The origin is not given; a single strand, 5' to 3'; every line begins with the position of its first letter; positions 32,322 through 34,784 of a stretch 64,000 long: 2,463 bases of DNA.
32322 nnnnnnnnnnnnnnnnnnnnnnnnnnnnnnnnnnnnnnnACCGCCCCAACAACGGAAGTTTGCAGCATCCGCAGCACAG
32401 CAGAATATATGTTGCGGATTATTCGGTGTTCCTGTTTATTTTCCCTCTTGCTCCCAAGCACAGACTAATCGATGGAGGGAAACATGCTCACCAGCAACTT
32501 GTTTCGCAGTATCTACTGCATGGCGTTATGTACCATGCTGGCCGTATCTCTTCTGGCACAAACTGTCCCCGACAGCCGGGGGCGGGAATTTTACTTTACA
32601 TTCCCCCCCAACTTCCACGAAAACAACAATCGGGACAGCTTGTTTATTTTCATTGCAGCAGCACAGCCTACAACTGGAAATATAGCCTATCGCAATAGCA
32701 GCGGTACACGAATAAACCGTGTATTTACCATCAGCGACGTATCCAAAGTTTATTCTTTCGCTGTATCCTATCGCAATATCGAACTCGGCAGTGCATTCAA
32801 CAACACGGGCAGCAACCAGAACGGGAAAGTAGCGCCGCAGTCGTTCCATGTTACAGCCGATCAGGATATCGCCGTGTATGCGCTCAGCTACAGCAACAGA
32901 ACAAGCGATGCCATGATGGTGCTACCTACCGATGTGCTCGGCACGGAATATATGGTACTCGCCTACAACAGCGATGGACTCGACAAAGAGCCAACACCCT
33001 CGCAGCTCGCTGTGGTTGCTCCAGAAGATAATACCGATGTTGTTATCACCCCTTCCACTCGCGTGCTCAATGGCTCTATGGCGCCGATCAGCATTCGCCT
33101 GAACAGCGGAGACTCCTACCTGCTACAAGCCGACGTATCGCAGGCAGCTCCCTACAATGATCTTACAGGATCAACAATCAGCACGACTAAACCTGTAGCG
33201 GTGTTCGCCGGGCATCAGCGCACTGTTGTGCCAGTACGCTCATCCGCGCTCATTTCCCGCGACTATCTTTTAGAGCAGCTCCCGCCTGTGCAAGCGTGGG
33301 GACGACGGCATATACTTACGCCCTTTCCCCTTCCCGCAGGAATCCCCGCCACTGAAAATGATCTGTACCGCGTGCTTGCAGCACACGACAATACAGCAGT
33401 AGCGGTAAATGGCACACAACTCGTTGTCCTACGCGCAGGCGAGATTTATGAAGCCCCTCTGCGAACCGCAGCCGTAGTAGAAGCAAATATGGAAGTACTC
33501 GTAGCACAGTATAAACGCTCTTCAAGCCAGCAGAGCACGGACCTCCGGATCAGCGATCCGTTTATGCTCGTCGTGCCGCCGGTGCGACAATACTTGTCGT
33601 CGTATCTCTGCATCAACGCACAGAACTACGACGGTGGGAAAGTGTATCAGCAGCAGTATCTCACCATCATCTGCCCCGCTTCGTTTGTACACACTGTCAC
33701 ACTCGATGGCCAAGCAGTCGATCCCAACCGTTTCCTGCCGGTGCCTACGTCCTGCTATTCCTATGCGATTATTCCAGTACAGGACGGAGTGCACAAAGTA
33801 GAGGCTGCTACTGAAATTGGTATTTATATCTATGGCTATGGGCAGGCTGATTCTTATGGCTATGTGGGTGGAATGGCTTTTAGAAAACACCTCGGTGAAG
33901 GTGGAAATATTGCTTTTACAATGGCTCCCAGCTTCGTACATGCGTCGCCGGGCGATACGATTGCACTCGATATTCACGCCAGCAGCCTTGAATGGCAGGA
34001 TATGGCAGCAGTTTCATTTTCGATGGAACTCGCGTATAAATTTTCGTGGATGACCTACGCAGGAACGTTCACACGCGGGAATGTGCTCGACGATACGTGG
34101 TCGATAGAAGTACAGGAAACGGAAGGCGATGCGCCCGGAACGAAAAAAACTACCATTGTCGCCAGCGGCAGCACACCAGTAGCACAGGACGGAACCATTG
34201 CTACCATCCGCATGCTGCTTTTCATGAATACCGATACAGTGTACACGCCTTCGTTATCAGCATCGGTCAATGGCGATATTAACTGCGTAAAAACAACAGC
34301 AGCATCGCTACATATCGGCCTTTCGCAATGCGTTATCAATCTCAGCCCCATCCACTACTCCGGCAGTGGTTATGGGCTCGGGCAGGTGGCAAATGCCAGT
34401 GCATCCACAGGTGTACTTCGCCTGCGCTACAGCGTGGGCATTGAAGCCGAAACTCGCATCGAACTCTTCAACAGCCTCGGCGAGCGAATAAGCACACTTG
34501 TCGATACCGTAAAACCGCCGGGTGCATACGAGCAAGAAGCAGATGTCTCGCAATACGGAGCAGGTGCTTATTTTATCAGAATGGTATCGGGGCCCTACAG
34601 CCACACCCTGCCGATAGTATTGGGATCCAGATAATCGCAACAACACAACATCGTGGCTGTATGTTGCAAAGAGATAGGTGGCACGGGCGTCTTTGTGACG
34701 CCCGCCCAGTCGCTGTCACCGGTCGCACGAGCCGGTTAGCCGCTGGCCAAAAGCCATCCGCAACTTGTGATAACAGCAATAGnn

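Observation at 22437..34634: Three tandem paralogous T9SS cargo proteins with a shared ~480-aa N-terminal domain and variable Cys-Ig repeat number (7 / 3 / 0)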

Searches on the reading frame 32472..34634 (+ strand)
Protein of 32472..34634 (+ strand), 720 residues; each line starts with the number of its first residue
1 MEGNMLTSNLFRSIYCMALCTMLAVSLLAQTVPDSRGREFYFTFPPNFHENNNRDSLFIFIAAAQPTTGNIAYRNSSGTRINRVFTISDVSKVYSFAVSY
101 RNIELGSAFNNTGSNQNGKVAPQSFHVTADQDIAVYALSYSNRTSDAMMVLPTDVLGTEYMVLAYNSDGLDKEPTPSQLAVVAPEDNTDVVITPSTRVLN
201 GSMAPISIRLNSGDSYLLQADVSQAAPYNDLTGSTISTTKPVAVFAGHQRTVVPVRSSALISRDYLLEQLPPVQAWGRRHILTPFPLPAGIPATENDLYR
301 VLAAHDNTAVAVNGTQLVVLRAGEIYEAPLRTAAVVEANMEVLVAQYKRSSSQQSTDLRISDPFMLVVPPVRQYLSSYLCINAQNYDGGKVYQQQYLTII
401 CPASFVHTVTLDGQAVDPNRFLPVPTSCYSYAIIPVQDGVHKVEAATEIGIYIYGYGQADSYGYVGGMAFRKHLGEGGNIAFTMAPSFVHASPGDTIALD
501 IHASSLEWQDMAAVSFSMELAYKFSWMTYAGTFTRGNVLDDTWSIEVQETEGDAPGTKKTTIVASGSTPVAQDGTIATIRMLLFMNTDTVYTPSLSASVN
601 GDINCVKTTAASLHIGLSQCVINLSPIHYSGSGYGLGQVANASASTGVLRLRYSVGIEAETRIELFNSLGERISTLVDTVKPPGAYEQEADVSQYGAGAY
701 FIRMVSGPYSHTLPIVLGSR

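Call 4: search_protein_families(library=pfam, proteins=[window:32472-34634:+], max_evalue=0.1)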
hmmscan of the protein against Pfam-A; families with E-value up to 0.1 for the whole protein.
window:32472-34634:+ (720 aa): 2 families
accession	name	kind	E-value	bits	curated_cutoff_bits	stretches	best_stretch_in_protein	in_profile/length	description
PF17517.7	IgGFc_binding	-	2.7e-66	224.3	25.6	1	146-455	1-297/297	IgGFc binding protein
PF18962.6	Por_Secre_tail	-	0.007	17.1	27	1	658-708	19-66/75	Secretion system C-terminal sorting domain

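Call 5: search_protein_families(library=ncbifam, proteins=[window:32472-34634:+], max_evalue=0.1)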
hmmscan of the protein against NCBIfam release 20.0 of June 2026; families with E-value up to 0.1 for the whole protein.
window:32472-34634:+ (720 aa): 1 family
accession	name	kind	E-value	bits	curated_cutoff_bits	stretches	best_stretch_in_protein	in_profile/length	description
TIGR04183.1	Por_Secre_tail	domain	0.086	12.8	23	0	654-711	14-65/72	T9SS type A sorting domain-containing protein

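Call 13: find_encoding_contigs(protein=window:32472-34634:+, flank=10000, max_places=6)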
Protein window:32472-34634:+ (720 aa): no gene with exactly this product is on record in the collection.

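Call 16: find_homologous_proteins(query=window:32472-34634:+, max_evalue=0.00001)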
Query window:32472-34634:+ (720 aa): 231 proteins with E <= 0.00001 among 8000 candidates; the best 120 are listed.
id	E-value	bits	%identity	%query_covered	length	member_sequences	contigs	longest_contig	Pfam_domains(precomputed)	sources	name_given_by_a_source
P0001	0.0e+0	1604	100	99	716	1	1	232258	PF17517.8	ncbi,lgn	-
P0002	0.0e+0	1058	66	99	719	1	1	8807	PF17517.8,PF18962.8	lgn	-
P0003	0.0e+0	1036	64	100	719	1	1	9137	PF17517.8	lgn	-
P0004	5.8e-227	774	51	96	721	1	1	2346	PF17517.8,PF18962.8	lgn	-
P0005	3.2e-224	765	50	97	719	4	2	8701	PF17517.8,PF18962.8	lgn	-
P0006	9.3e-221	753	49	98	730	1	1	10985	PF17517.8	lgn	-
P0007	2.2e-219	749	49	98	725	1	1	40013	PF17517.8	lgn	-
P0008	1.2e-193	663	51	87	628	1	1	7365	PF17517.8,PF18962.8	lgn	-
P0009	1.1e-191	657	52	63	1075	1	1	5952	PF17517.8,PF19081.7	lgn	-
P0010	4.2e-190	652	52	64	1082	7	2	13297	PF17517.8,PF18962.8,PF19081.7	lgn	-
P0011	6.7e-190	651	52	68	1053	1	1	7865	PF17517.8,PF19081.7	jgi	jgi:hypothetical protein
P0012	9.5e-182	624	51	63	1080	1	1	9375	PF17517.8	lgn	-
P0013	6.1e-177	608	50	62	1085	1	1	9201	PF17517.8,PF19081.7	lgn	-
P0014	2.7e-170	586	51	64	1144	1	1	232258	PF17517.8,PF19081.7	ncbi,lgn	-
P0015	5.1e-140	486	46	63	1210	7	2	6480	PF17517.8,PF19081.7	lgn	-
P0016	6.0e-140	486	44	65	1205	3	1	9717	PF17517.8,PF19081.7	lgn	-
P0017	4.7e-139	483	46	62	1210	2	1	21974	PF17517.8,PF19081.7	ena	-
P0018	5.4e-139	483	46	62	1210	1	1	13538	PF17517.8,PF19081.7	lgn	-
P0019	1.7e-138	481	39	76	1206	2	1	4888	PF17517.8,PF19081.7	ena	-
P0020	6.2e-138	479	48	61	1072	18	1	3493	PF17517.8,PF19081.7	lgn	-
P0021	2.2e-137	478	47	62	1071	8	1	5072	PF17517.8,PF19081.7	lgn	-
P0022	2.6e-135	471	47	63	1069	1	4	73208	PF17517.8,PF19081.7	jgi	-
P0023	2.9e-124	434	42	65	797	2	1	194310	PF17517.8,PF18962.8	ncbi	-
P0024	1.1e-123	432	47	61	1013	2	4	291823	PF17517.8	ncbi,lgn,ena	ncbi:MAG: T9SS type A sorting domain-containing protein [Candidatus Kapaibacterium sp.]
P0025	8.6e-123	429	46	62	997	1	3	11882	PF17517.8,PF18962.8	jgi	-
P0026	1.9e-122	428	44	64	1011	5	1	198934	PF17517.8,PF18962.8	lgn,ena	-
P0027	3.6e-120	421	45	61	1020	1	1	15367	PF17517.8,PF18962.8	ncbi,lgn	-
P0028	6.3e-119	417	47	61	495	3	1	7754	PF17517.8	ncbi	-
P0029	2.1e-118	415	44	64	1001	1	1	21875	PF15780.12,PF17517.8,PF22544.3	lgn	-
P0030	6.3e-118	413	46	61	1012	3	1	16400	PF17517.8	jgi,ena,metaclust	metaclust:\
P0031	2.2e-117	411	45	62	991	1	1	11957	PF17517.8,PF18962.8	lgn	-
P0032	2.5e-117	411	43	65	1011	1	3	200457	PF17517.8,PF18962.8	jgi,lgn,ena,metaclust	metaclust:\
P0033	4.4e-117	410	40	67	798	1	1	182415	PF17517.8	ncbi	-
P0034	8.6e-117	410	44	63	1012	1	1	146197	PF17517.8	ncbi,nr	ncbi:MAG: T9SS type A sorting domain-containing protein [Ignavibacteria bacterium]|nr:T9SS type A so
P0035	9.0e-117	409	39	66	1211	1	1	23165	PF17517.8,PF18962.8,PF19081.7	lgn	-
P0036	1.3e-116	409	44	64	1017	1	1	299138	PF17517.8,PF18962.8,PF22544.3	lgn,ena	-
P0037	2.5e-116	408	44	64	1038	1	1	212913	PF17517.8,PF18483.9,PF18962.8,PF03388.21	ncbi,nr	ncbi:MAG: T9SS type A sorting domain-containing protein [Candidatus Kapabacteria bacterium]|nr:T9SS 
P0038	3.1e-116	408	42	63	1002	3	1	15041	PF17517.8,PF18962.8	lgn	-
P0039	5.7e-116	407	44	61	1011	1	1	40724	PF17517.8,PF18962.8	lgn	-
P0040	9.0e-116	406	41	71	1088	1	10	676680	PF22073.3,PF15780.12,PF17517.8,PF18962.8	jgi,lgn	jgi:hypothetical protein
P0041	1.7e-115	405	41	70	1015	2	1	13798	PF17517.8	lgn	-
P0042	1.9e-115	405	44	63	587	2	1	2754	PF17517.8,PF18962.8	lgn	-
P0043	5.6e-115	404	44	61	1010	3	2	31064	PF17517.8,PF18962.8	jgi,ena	-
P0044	2.6e-114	401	39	77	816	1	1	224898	PF17517.8,PF18962.8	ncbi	-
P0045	2.3e-113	398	44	62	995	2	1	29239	PF17517.8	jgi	jgi:hypothetical protein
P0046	2.5e-113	398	44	63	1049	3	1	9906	PF17517.8,PF18962.8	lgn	-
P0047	4.8e-113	397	44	64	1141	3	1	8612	PF17517.8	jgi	jgi:hypothetical protein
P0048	5.1e-113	397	46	60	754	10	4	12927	PF17517.8,PF18962.8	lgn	-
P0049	6.3e-113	397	44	61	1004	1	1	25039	PF17517.8,PF18962.8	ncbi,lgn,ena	-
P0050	6.4e-113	397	43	62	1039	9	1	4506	PF17517.8,PF18483.9,PF18962.8,PF03388.21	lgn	-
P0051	1.0e-112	396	45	62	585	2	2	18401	PF17517.8,PF18962.8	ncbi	-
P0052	1.3e-112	396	42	64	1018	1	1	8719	PF17517.8,PF18962.8,PF22544.3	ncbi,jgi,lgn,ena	jgi:hypothetical protein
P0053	1.3e-112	396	43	64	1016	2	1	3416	PF17517.8,PF18962.8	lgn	-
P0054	3.2e-112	394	45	61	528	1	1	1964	PF17517.8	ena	-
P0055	3.2e-112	394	41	64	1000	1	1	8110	PF22073.3,PF17517.8,PF22544.3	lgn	-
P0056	4.9e-112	394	40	71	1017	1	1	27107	PF17517.8,PF18962.8,PF22544.3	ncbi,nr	ncbi:MAG: T9SS type A sorting domain-containing protein [Ignavibacteriae bacterium]|nr:T9SS type A s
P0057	8.9e-112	393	41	64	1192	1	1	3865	PF22073.3,PF17517.8,PF18962.8,PF22544.3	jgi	jgi:hypothetical protein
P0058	1.5e-111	392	44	62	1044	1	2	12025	PF17517.8,PF18483.9,PF18962.8,PF00139.27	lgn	-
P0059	6.3e-111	390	43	66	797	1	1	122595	PF17517.8,PF18962.8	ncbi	-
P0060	2.2e-110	388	46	62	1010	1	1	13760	PF17517.8,PF24798.3,PF18962.8,PF22544.3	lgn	-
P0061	4.0e-110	387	40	75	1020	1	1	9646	PF22073.3,PF17517.8,PF18962.8,PF22544.3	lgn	-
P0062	7.3e-110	387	42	61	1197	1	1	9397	PF22073.3,PF17517.8,PF18962.8,PF22544.3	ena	-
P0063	1.4e-109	386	44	62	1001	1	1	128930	PF17517.8,PF18962.8,PF22544.3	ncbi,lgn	-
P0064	2.8e-109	385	43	64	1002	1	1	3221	PF17517.8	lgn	-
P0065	3.0e-109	385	42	64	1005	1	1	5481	PF17517.8,PF18962.8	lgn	-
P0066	8.3e-109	383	44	61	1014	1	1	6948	PF15780.12,PF17517.8,PF18962.8,PF22544.3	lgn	-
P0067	2.4e-108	382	42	65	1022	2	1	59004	PF17517.8,PF18962.8,PF22544.3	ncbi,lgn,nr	ncbi:MAG: T9SS type A sorting domain-containing protein [Bacteroidetes bacterium]|nr:T9SS type A sor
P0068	2.9e-108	381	44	62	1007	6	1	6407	PF15780.12,PF17517.8,PF18962.8,PF22544.3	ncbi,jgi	jgi:hypothetical protein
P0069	3.5e-108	381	43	64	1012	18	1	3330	PF15780.12,PF17517.8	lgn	-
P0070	5.1e-108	380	42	61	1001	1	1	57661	PF17517.8,PF18962.8,PF22544.3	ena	-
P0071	6.2e-108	380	44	63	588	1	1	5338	PF17517.8,PF18962.8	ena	-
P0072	1.1e-107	379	43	61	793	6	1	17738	PF17517.8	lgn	-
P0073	2.0e-107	379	39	75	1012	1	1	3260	PF15780.12,PF17517.8,PF18962.8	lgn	-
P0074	2.1e-107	378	42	61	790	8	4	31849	PF17517.8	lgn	-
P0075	5.8e-107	377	42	64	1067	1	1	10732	PF17517.8,PF18962.8,PF22544.3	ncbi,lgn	-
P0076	8.6e-107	376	41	63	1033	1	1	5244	PF17517.8,PF18483.9,PF18962.8,PF00139.27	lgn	-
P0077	8.6e-106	373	42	63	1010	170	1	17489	PF17517.8,PF22544.3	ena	-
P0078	1.0e-105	373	42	61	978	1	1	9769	PF22073.3,PF15780.12,PF17517.8,PF18962.8,PF22544.3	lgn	-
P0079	2.0e-105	372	42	65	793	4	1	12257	PF17517.8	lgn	-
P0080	4.2e-105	371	40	61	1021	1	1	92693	PF17517.8,PF18483.9,PF18962.8,PF03388.21,PF00139.27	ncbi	-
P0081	4.7e-105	371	40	61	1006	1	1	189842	PF17517.8,PF18962.8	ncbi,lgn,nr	ncbi:MAG: T9SS type A sorting domain-containing protein [Bacteroidetes bacterium]|nr:MAG: T9SS type 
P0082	8.8e-105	370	44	61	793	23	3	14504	PF17517.8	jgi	jgi:hypothetical protein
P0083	1.3e-104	369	38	76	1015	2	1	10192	PF22073.3,PF17517.8,PF18962.8,PF22544.3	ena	-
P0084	2.0e-104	369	41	65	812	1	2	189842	PF17517.8,PF18962.8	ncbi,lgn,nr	ncbi:MAG: T9SS type A sorting domain-containing protein [Bacteroidetes bacterium]|nr:MAG: T9SS type 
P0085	2.3e-104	368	40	68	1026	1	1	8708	PF17517.8,PF18483.9,PF18962.8,PF03388.21,PF00139.27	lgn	-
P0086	2.8e-104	368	43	61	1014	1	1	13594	PF17517.8,PF18962.8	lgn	-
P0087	3.3e-104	368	43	61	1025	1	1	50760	PF15780.12,PF17517.8,PF18962.8,PF22544.3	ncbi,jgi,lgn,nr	ncbi:MAG: T9SS type A sorting domain-containing protein [Candidatus Kapabacteria bacterium]|jgi:hypo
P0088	4.8e-104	367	42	61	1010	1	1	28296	PF17517.8,PF18962.8,PF22544.3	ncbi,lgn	-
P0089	7.4e-104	367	42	65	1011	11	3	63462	PF15780.12,PF17517.8,PF22544.3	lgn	-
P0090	9.2e-104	366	42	62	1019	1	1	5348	PF17517.8,PF18483.9,PF18962.8,PF03388.21,PF00139.27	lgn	-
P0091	2.2e-103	365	43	59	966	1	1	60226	PF15780.12,PF17517.8,PF22544.3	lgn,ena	-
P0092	6.7e-103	364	42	64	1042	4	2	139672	PF15780.12,PF17517.8,PF18962.8,PF22544.3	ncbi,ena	-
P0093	1.1e-102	363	42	67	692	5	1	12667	PF17517.8,PF18962.8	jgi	jgi:hypothetical protein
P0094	1.4e-102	363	42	63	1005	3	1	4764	PF17517.8,PF18962.8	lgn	-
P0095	2.8e-102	362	39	65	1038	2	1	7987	PF17517.8,PF18962.8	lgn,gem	-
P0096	4.3e-102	361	42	62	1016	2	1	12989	PF17517.8,PF18483.9,PF18962.8,PF03388.21,PF00139.27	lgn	-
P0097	5.7e-102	361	39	67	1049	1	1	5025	PF17517.8,PF18962.8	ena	-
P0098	9.3e-102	360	41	64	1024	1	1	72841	PF17517.8,PF18483.9,PF18962.8,PF03388.21,PF00139.27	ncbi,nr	ncbi:MAG: T9SS type A sorting domain-containing protein [Ignavibacteria bacterium]|nr:T9SS type A so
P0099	1.1e-101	360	38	70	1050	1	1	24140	PF17517.8,PF19081.7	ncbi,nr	ncbi:MAG: IgGFc-binding protein, partial [Candidatus Kapabacteria bacterium]|nr:IgGFc-binding protei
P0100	1.2e-101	360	40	62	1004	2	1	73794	PF17517.8,PF24798.3,PF18962.8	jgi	-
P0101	1.5e-101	359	41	64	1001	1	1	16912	PF17517.8,PF18962.8,PF22544.3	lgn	-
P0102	1.8e-101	359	43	61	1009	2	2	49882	PF17517.8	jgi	jgi:hypothetical protein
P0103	1.8e-101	359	42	64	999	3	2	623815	PF17517.8,PF22544.3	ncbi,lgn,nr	ncbi:MAG: IgGFc-binding protein [Candidatus Kapabacteria bacterium]|nr:IgGFc-binding protein [Candid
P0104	3.7e-101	358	41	68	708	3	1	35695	PF17517.8,PF18962.8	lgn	-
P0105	1.1e-100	356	41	64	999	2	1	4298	PF17517.8,PF22544.3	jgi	jgi:hypothetical protein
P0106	1.1e-100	356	41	64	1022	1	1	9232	PF17517.8,PF18483.9,PF18962.8,PF03388.21,PF00139.27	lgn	-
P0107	2.3e-100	355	41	63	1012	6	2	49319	PF17517.8,PF18962.8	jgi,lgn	jgi:hypothetical protein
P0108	2.4e-100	355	42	65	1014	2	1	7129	PF17517.8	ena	-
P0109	2.8e-100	355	43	63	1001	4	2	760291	PF17517.8,PF18962.8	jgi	jgi:hypothetical protein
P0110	3.2e-100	355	41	69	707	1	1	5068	PF17517.8,PF18962.8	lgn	-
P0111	4.1e-100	354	43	61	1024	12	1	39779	PF17517.8,PF18962.8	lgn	-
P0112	6.0e-100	354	40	64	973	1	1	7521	PF17517.8,PF18962.8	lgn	-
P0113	2.1e-99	352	39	61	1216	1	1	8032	PF17517.8,PF19081.7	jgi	jgi:hypothetical protein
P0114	3.6e-99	351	38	70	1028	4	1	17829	PF17517.8,PF18962.8,PF22544.3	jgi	-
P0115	1.4e-98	349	40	64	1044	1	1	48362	PF15780.12,PF17517.8,PF18962.8,PF22544.3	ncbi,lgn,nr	ncbi:MAG: T9SS C-terminal target domain-containing protein [Candidatus Kapaibacterium sp.]|nr:MAG: T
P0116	2.0e-98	349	42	62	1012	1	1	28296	PF17517.8,PF18962.8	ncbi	-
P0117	2.1e-98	349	39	69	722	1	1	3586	PF17517.8,PF18962.8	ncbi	-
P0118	3.2e-98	348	40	65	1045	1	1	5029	PF17517.8,PF18962.8,PF22544.3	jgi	jgi:IgGFc binding protein/Secretion system C-terminal sorting domain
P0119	5.2e-98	347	41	63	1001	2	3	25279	PF17517.8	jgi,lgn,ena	-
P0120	7.6e-98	347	42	63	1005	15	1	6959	PF17517.8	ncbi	ncbi:MAG: hypothetical protein ACO3EO_02815 [Candidatus Kapaibacteriota bacterium]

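Call 17: find_encoding_contigs(protein=P0001, flank=2000, max_places=3)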
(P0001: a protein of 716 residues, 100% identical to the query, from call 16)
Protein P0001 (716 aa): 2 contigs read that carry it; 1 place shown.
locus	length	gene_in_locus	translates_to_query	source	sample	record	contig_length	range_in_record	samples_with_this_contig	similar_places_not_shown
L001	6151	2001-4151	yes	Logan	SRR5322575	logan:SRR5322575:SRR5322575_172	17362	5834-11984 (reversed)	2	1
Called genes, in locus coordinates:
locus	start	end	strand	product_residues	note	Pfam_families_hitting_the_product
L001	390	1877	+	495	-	-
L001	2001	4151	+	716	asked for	PF17517:IgGFc_binding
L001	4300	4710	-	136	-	-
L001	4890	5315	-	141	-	-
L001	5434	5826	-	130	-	-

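Call 18: find_encoding_contigs(protein=P0002, flank=10000, max_places=3)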
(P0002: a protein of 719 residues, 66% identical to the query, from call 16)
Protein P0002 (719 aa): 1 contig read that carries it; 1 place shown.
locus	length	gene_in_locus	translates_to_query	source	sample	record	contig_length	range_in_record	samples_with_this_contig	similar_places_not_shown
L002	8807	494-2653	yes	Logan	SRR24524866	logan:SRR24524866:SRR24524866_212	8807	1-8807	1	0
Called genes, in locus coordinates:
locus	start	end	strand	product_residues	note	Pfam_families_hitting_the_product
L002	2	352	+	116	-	?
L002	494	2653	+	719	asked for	PF17517:IgGFc_binding, PF18962:Por_Secre_tail (weak)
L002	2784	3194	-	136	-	-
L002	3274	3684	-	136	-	-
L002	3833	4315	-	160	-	-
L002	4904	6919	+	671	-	PF01642:MM_CoA_mutase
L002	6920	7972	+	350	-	PF01266:DAO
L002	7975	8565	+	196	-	PF13847:Methyltransf_31 (weak), PF13649:Methyltransf_25 (weak), PF06962:rRNA_methylase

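Call 19: find_encoding_contigs(protein=P0007, flank=10000, max_places=3)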
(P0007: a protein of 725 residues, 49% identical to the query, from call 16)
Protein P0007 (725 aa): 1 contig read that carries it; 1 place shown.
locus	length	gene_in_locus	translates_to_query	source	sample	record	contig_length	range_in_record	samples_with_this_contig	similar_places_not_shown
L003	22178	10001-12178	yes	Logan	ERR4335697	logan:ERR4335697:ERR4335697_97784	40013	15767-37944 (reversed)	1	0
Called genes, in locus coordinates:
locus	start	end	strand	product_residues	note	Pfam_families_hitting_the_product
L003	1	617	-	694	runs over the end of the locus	PF08487:VIT, PF00092:VWA, PF13519:VWA_2, PF13768:VWA_3, PF13860:FlgD_ig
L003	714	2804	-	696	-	PF08487:VIT, PF13757:VIT_2 (faint), PF13768:VWA_3, PF00092:VWA, PF13519:VWA_2, PF18962:Por_Secre_tail (weak), PF13860:FlgD_ig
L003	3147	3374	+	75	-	-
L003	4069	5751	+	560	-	PF06418:CTP_synth_N, PF07722:Peptidase_C26 (faint), PF00117:GATase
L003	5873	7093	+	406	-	PF13562:NTP_transf_4, PF00132:Hexapep (weak)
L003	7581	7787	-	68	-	-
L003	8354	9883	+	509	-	-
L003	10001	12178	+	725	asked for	PF17517:IgGFc_binding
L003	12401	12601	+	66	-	-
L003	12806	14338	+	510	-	-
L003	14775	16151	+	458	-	PF02878:PGM_PMM_I, PF02879:PGM_PMM_II, PF02880:PGM_PMM_III, PF00408:PGM_PMM_IV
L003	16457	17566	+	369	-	PF02481:DNA_processg_A, PF17782:WHD_DprA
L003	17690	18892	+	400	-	PF01070:FMN_dh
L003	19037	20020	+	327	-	PF00348:polyprenyl_synt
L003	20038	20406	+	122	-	-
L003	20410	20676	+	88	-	PF00381:PTS-HPr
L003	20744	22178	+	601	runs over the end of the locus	PF05524:PEP-utilisers_N, PF00391:PEP-utilizers, PF02896:PEP-utilizers_C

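Call 26: search_solved_structures(query=A1, max_evalue=1)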
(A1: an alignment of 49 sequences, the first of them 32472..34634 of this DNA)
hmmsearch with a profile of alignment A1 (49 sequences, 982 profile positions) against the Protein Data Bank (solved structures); distinct sequences matched with E-value up to 1: 8.
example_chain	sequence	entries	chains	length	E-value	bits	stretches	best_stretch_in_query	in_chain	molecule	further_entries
7sqc_F0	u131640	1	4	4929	6.5e-05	24.5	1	762-892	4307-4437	Hydin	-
9ijj_h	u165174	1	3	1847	0.00082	20.8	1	779-874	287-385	Cilia- and flagella-associated protein 65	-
8glj_D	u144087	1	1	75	0.0084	17.5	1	903-980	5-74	Por secretion system C-terminal sorting domain-containing protein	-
8glk_D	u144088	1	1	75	0.016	16.6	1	904-980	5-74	Endonuclease I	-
4fmc_F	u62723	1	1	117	0.14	13.5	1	400-454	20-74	Ras-related protein Rab-1A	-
5szk_B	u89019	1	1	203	0.37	12.1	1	400-454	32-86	Ras-related protein Rab-1B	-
5szh_B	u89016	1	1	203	0.38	12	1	400-454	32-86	Ras-related protein Rab-1B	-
1yzn_A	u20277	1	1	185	0.44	11.8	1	400-454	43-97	GTP-binding protein YPT1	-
